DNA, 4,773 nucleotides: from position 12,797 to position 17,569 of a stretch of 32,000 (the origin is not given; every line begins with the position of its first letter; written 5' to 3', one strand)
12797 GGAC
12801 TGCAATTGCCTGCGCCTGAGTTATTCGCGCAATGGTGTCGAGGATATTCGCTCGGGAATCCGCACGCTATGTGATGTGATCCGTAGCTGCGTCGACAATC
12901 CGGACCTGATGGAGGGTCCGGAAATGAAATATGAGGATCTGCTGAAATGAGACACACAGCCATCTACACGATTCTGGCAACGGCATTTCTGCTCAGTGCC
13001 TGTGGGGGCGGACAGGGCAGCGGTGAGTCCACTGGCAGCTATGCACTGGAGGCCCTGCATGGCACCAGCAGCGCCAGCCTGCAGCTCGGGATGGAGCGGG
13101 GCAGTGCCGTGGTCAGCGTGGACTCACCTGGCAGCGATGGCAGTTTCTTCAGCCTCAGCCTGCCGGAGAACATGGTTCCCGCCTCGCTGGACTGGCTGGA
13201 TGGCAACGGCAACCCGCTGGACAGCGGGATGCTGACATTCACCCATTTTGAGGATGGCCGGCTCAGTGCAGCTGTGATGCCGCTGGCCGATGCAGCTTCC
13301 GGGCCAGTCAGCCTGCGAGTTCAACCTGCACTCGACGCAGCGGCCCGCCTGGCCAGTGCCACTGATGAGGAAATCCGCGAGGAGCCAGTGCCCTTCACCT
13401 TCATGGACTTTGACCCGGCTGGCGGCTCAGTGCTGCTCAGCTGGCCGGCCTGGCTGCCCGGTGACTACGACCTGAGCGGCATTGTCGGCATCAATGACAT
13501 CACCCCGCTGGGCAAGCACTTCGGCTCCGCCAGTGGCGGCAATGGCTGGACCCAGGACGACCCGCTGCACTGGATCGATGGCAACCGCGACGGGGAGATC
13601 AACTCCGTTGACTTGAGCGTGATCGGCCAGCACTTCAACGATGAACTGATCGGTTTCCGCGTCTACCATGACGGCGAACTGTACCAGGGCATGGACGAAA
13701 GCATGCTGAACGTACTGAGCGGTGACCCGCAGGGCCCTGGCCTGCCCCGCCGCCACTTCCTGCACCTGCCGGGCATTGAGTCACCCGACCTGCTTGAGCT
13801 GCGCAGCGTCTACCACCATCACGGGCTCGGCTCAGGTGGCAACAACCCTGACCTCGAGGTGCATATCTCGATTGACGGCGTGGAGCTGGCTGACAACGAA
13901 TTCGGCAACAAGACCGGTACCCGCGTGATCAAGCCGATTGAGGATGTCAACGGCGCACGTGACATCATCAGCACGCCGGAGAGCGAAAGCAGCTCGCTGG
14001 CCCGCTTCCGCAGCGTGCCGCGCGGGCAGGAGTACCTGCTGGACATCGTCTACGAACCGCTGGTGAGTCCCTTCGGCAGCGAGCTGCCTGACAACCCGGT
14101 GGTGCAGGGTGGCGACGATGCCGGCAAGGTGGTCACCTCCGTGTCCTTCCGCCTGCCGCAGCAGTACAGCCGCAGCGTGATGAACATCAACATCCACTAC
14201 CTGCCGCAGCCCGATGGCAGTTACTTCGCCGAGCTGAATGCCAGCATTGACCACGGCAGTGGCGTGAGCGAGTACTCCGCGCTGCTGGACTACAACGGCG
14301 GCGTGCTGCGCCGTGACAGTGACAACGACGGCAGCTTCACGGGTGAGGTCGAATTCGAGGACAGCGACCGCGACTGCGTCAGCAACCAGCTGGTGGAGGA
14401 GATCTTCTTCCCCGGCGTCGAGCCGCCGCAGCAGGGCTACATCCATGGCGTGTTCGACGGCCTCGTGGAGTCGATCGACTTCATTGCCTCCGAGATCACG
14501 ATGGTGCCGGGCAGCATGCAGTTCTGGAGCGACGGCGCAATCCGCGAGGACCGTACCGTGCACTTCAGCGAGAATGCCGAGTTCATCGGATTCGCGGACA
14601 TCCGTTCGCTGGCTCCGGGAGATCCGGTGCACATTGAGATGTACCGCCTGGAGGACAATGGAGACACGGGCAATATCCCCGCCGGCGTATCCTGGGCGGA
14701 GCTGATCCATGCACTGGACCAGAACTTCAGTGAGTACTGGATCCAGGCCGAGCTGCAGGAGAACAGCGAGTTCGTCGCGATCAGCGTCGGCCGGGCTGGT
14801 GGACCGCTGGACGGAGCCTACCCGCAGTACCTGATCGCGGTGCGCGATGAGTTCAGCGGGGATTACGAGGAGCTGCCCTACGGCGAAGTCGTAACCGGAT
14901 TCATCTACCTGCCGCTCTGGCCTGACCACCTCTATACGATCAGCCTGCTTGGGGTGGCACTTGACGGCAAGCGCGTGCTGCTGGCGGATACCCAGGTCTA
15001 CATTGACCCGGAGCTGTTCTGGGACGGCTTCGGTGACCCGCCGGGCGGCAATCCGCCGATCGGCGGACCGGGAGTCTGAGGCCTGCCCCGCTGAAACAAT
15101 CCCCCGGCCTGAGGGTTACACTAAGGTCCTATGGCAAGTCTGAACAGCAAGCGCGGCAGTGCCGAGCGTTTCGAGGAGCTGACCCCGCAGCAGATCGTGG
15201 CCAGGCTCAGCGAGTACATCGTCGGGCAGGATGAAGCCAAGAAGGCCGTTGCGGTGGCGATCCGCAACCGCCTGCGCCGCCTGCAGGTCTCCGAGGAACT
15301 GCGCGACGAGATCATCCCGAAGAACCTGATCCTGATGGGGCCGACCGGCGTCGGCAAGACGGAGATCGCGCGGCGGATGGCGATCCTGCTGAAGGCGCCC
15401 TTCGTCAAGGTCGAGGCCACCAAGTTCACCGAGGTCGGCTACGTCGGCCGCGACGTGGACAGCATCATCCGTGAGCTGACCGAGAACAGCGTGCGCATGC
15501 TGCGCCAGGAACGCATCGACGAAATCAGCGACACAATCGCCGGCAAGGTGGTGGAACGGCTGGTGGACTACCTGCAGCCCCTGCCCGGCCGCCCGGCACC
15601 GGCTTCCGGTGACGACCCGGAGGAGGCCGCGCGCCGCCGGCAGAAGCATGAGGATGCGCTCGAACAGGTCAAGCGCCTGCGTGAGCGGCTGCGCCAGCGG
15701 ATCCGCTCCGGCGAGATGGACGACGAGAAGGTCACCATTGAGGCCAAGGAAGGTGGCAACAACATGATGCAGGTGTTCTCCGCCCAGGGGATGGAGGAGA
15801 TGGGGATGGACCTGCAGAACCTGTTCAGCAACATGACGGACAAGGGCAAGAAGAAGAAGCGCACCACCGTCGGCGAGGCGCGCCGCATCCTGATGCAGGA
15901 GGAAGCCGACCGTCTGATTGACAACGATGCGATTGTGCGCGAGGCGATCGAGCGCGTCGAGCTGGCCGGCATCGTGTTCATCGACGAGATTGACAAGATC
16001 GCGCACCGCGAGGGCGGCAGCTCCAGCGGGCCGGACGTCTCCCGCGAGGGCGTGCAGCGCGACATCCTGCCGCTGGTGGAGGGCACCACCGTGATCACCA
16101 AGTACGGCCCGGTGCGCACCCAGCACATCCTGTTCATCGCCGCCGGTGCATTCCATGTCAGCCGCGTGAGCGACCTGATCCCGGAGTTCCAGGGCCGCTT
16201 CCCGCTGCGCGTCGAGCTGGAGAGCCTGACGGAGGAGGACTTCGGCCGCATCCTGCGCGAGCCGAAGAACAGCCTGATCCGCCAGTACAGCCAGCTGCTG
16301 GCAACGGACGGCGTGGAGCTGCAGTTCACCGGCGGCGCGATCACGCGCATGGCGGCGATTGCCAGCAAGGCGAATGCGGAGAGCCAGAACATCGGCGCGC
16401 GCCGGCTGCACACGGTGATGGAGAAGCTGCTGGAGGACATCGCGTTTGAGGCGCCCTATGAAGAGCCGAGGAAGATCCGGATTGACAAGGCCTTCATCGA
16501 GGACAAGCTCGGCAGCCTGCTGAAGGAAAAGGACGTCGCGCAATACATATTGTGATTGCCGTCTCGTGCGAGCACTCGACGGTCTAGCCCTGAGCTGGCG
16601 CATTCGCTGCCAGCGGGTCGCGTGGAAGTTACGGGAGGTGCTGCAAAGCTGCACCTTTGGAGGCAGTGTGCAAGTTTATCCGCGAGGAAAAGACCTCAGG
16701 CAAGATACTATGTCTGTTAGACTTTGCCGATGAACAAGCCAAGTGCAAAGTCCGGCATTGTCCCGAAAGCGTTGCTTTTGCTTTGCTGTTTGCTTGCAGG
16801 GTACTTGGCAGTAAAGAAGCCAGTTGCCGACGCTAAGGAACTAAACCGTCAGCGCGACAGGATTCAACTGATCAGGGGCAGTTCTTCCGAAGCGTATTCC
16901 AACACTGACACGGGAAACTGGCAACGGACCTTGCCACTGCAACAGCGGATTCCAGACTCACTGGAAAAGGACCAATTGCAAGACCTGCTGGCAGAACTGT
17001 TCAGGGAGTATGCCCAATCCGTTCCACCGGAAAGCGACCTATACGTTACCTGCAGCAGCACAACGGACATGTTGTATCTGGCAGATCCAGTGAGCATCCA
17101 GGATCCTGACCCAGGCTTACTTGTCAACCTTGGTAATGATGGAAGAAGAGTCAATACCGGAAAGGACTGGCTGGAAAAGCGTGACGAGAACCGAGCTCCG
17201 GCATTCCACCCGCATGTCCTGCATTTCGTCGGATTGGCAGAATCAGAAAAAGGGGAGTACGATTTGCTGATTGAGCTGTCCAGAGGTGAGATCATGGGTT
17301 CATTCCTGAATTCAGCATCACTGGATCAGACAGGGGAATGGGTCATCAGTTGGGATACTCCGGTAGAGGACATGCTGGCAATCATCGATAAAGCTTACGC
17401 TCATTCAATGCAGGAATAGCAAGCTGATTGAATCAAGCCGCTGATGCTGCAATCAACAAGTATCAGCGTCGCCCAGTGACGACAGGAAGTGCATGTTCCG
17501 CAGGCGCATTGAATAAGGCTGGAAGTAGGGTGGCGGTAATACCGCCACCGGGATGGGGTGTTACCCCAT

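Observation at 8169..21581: A shared ~95-aa N-terminal module heads four otherwise different lipoproteins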

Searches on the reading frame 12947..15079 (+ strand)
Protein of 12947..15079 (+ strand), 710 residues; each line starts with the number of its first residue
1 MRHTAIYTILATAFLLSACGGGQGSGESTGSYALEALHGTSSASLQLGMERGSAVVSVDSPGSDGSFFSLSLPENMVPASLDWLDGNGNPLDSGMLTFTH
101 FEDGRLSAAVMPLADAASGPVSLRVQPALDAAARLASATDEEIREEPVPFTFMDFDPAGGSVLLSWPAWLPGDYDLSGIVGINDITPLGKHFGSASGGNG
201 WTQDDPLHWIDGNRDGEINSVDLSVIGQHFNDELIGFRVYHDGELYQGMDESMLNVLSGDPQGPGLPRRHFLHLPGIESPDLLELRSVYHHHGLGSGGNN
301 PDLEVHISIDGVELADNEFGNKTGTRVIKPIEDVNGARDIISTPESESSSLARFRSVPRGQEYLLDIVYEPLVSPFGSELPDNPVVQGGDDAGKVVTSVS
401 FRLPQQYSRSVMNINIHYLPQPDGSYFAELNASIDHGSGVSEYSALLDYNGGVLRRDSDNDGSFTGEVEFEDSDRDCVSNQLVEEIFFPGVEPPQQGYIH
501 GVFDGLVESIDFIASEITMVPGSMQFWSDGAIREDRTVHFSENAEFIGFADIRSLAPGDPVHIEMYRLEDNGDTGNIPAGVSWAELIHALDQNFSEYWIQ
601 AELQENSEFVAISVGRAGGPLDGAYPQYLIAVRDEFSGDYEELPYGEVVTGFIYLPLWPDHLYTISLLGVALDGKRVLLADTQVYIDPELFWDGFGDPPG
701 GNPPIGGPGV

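Call 8: search_protein_families(library=pfam, proteins=[window:12947-15079:+], max_evalue=0.1)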
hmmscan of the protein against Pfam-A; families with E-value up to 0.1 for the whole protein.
window:12947-15079:+ (710 aa): 1 family
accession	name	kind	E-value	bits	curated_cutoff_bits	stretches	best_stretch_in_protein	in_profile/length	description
PF00404.24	Dockerin_1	-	0.0022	18.6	22.9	1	171-230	1-56/57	Dockerin type I domain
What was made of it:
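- On Dockerin (for the neighbouring 12947, 21789 and 24988 proteins): Dockerin_1 scores E 0.002 and 18.6 bits against a cut-off of 22.9, in 12947 only (call 8).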

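Call 18: search_protein_families(library=ncbifam, proteins=[window:12947-15079:+], max_evalue=0.1)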
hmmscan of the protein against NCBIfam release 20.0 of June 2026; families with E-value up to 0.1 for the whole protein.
window:12947-15079:+ (710 aa): 0 families

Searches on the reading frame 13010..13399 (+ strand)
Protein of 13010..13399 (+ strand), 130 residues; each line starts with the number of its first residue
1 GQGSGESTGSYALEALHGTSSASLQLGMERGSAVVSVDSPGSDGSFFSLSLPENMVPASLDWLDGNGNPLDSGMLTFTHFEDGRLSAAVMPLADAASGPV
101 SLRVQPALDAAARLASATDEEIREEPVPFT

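Call 55: search_solved_structures(query=A8, max_evalue=10)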
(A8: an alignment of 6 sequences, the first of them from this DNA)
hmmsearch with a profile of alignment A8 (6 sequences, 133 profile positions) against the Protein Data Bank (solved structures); distinct sequences matched with E-value up to 10: 14.
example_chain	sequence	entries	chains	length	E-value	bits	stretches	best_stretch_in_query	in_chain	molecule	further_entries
7crg_A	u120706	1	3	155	0.56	13.2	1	33-92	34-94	Prelamin-A/C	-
3ups_A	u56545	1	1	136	0.6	13.1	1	77-125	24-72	Iojap-like protein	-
5em2_B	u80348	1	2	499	0.81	12.7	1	78-124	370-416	Ribosome biogenesis protein YTM1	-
7yvd_A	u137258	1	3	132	0.82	12.6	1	37-92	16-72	Lamin-A/C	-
8i9x_CD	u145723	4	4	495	0.83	12.6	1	77-124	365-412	Ribosome biogenesis protein YTM1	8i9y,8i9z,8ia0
6ghd_B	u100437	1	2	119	0.84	12.6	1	38-92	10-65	Prelamin-A/C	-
6rpr_B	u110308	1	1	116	0.85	12.6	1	38-92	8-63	Prelamin-A/C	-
1ivt_A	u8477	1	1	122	0.87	12.6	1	38-92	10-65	Lamin A/C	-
9j8m_M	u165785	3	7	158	0.89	12.5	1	35-92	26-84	Lamin-A/C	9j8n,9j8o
7z21_E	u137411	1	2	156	0.9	12.5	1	35-92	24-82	Lamin-A/C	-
1ifr_A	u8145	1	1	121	0.92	12.5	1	38-92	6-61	Lamin A/C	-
5cyk_A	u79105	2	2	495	0.93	12.5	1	77-124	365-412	Ribosome biogenesis protein YTM1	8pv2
5cxc_A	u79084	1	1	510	1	12.3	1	78-124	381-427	Ribosome biogenesis protein YTM1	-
5cxb_A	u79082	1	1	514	1.7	11.7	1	78-124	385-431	Ribosome biogenesis protein YTM1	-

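Call 56: search_protein_families(library=pfam, alignment_id=A8, max_evalue=10)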
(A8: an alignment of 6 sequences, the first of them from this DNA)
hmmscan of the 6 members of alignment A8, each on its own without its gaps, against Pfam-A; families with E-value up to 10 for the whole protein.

A. member 1, seq(130 aa): 0 families

B. families by the number of members that match (of 6 scanned): 0 families

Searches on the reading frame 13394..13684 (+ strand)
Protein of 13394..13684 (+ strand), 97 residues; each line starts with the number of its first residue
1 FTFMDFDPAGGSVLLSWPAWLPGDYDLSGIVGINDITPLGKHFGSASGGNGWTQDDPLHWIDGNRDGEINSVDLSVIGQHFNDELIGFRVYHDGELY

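Call 47: search_solved_structures(query=A6, max_evalue=1, show_alignments=1)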
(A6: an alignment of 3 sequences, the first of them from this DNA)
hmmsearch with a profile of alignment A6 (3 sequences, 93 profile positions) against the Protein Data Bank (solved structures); distinct sequences matched with E-value up to 1: 16.
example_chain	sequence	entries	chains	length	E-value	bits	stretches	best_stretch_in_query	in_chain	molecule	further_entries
2y3n_B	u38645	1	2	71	0.017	18.7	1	18-81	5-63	CELLULOSOMAL FAMILY-48 PROCESSIVE GLYCOSIDE HYDROLASE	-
4fl4_A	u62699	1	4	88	0.03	17.9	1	19-83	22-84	Glycoside hydrolase family 9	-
4cj0_A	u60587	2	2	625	0.063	16.9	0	17-82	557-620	ENDOGLUCANASE D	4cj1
1clc_A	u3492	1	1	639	0.067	16.8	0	17-82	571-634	ENDOGLUCANASE CELD; EC: 3.2.1.4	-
9wwj_L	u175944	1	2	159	0.072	16.7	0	35-89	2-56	Flagellar hook protein FlgE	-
2q3g_A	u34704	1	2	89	0.098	16.3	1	13-69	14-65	PDZ and LIM domain protein 7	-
7rm8_A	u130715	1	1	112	0.19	15.4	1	13-69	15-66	Isoform 4 of PDZ and LIM domain protein 7,Sorting nexin-17 fusion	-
5nrk_B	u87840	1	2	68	0.21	15.2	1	19-85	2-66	DocCel5: Type I dockerin repeat domain from A. cellulolyticus family 5 endoglucanase WP_01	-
4u3s_B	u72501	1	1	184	0.21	15.2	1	11-81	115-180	Cellulosomal scaffoldin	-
2b59_B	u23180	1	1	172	0.26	14.9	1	19-85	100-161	Cellulosomal scaffolding protein A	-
4wi0_B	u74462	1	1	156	0.36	14.5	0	11-81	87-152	Cellulosomal scaffoldin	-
2ccl_B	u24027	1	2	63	0.5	14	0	59-75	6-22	ENDO-1,4-BETA-XYLANASE Y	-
5k39_B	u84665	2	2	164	0.63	13.7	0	14-80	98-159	Dockerin module from a protein of unknown function | Ig domain protein group 2 domain protein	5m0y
3kcp_A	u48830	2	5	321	0.74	13.5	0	19-85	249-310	Cellulosomal-scaffolding protein A | Cellulosome anchoring protein cohesin region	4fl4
1ohz_B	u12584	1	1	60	0.82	13.3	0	59-75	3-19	ENDO-1,4-BETA-XYLANASE Y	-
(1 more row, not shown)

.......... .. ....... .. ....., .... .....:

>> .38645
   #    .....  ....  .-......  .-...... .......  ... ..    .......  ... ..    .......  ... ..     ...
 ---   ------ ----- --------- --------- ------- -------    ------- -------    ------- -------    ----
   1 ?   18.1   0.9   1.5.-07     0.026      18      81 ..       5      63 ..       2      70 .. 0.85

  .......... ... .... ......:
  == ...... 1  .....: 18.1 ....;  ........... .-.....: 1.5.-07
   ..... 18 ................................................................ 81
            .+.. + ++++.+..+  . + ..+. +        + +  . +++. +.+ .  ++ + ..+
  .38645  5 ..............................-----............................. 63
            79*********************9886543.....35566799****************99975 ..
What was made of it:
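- On Dockerin (for the neighbouring 12947, 21789 and 24988 proteins): The top PDB profile hits are dockerins at E 0.017-0.8 (call 47).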

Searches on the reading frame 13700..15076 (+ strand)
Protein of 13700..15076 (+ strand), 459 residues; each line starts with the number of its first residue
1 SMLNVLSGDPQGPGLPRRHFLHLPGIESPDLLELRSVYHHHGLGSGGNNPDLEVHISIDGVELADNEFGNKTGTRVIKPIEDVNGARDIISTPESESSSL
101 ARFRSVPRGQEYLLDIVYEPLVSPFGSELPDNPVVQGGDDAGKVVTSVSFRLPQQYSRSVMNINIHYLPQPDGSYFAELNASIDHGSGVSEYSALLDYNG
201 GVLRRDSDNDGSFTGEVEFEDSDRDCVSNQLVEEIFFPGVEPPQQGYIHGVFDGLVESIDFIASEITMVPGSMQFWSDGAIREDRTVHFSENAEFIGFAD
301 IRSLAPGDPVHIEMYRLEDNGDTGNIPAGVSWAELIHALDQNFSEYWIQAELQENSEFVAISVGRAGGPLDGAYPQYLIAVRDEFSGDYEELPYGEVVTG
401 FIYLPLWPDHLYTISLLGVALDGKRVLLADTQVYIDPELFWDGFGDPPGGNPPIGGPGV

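Call 66: search_protein_families(library=pfam, proteins=[window:13700-15076:+], max_evalue=10)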
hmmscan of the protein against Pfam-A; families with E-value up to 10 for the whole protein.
window:13700-15076:+ (459 aa): 1 family
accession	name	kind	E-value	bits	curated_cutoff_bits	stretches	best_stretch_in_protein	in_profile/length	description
PF18914.6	DUF5666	-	0.13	13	27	1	266-320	12-52/60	Domain of unknown function (DUF5666)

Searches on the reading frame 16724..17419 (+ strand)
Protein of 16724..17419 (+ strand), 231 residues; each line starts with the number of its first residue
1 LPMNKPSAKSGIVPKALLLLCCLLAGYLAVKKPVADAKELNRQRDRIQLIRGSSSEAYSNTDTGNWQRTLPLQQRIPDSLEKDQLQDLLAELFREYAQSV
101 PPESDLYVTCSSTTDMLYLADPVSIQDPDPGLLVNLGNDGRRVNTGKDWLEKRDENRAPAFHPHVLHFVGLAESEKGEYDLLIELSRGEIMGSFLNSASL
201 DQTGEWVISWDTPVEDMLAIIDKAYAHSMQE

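Call 8: search_protein_families(library=pfam, proteins=[window:16724-17419:+], max_evalue=0.1)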
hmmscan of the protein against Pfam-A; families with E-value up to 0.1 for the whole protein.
window:16724-17419:+ (231 aa): 1 family
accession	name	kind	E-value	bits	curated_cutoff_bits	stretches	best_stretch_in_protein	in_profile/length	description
PF24697.1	DUF7661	-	0.0051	17.3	27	1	67-99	29-61/70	Domain of unknown function (DUF7661)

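Call 18: search_protein_families(library=ncbifam, proteins=[window:16724-17419:+], max_evalue=0.1)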
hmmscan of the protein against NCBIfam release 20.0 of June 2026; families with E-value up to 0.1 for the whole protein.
window:16724-17419:+ (231 aa): 0 families
